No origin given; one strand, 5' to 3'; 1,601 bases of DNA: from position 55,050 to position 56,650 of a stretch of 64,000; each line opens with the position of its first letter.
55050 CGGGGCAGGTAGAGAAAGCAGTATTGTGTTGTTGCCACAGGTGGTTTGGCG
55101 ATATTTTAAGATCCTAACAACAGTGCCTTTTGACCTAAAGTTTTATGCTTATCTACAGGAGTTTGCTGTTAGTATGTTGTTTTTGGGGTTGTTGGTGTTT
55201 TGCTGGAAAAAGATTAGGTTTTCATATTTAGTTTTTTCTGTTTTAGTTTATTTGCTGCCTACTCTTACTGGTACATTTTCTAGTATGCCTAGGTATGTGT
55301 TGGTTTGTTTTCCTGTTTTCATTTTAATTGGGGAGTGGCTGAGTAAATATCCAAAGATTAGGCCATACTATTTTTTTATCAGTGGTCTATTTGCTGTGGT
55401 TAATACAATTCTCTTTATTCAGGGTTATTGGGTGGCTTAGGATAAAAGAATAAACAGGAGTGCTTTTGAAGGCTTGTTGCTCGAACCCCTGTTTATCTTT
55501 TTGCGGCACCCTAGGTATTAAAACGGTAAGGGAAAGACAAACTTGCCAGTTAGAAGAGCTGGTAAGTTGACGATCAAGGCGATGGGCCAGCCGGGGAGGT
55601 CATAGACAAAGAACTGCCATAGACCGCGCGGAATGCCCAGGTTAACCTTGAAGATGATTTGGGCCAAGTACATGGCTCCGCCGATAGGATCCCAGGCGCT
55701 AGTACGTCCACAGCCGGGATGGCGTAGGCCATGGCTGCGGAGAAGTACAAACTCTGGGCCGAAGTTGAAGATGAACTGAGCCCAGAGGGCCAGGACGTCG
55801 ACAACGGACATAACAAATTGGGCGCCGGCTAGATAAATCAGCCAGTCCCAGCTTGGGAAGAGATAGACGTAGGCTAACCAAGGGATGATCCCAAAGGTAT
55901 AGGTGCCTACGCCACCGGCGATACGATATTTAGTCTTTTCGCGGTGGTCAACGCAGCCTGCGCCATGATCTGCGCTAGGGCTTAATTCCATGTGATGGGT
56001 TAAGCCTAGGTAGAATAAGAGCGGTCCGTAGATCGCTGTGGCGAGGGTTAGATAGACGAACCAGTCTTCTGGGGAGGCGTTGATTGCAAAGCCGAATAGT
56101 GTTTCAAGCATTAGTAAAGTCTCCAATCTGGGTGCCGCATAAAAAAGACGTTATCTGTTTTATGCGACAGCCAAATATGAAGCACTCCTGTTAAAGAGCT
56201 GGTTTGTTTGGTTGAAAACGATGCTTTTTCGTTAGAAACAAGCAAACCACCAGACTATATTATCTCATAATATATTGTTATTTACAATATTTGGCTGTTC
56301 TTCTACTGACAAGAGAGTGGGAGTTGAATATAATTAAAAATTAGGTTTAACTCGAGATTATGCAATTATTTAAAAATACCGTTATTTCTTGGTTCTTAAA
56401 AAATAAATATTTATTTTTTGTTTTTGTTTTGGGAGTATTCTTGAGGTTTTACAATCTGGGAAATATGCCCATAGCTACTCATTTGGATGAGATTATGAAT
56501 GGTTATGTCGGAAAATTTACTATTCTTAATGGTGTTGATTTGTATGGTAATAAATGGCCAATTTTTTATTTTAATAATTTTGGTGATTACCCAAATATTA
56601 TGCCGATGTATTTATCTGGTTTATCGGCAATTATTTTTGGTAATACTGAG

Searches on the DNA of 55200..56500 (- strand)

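Call 17: search_rna_families(source=window, start=55200, end=56500, threshold=evalue, max_evalue=10, show_alignments=3)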
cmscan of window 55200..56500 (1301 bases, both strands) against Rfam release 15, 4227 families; matches with E-value up to 10: 7.
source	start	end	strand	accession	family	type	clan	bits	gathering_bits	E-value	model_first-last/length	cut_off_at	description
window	56206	56289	+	RF00398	SNORA15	Gene; snRNA; snoRNA; HACA-box;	-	20.6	47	0.57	1-137/137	no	Small nucleolar RNA SNORA15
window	56201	56284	+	RF01065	23S-methyl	Cis-reg;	-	19.9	50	3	1-102/102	no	23S methyl RNA motif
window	56124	56176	-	RF03601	MIR7993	Gene; miRNA;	-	19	100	2.5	1-138/138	no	MIR7993 microRNA precursor family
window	56199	56252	+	RF03973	mir-5615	Gene; miRNA;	-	15.9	82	8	1-61/61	no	mir-5615 microRNA precursor family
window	55640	55715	+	RF00285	snoZ6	Gene; snRNA; snoRNA; CD-box;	-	14.8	35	4.8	1-91/91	no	Z6 small nucleolar RNA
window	55256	55269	-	RF02914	DUF805b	Cis-reg;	CL00115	11.9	35.6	4.8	1-35/35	no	DUF805b RNA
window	55251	55357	+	RF02041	HOTTIP_2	Gene; lncRNA;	-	7.8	80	2.6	1-374/374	no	HOXA transcript at the distal tip, conserved region 2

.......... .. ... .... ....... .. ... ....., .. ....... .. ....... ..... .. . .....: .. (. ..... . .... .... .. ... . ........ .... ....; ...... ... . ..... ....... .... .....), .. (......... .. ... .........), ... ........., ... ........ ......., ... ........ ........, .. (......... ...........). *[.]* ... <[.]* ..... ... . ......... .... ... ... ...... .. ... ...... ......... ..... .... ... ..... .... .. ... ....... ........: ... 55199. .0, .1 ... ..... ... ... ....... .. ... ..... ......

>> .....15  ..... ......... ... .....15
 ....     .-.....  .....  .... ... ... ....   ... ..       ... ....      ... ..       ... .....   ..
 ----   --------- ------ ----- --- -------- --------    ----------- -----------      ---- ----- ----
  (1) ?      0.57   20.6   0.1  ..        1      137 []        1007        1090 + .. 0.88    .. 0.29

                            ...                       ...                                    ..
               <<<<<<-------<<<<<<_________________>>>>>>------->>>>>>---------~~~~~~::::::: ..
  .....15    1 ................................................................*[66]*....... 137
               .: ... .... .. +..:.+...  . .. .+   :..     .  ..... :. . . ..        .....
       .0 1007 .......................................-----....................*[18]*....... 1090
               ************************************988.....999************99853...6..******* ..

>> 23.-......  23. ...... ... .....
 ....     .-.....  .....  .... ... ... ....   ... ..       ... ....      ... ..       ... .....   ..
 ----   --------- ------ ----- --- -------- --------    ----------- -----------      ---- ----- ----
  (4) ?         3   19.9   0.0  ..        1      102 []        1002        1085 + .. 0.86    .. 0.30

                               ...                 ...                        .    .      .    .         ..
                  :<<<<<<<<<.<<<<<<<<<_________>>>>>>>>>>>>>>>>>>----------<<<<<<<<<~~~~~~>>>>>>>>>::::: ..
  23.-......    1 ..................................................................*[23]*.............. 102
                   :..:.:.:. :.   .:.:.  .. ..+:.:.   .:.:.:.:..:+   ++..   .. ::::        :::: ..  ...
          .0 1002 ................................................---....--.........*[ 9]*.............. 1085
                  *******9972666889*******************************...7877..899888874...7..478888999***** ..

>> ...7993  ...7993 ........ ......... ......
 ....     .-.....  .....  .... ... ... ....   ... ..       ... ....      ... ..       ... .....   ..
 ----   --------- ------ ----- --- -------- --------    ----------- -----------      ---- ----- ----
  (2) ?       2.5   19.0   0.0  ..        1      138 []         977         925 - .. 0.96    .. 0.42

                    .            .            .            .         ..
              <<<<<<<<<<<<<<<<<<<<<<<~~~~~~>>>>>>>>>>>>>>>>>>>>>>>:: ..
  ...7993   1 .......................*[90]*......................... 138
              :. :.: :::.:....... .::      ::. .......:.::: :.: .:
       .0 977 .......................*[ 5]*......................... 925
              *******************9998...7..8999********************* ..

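Call 86: search_rna_families(sources=[L007, L012, L015, L009, L013, L014, L010, L003, L008], threshold=evalue, max_evalue=0.1)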
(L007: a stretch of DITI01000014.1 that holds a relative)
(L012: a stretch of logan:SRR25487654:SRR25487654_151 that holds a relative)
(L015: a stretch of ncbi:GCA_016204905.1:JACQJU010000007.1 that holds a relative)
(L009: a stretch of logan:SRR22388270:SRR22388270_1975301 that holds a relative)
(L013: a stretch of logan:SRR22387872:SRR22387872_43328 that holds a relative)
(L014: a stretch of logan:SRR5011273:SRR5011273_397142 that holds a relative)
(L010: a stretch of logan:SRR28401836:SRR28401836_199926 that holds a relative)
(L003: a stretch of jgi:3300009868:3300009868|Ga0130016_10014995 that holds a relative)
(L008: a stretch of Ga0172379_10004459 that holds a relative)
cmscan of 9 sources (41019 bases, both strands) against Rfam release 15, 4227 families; matches with E-value up to 0.1: 1.
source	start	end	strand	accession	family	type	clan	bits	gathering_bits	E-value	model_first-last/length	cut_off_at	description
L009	1148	1202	+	RF03660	mir-4018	Gene; miRNA;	-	29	66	0.044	1-54/54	no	mir-4018 microRNA precursor family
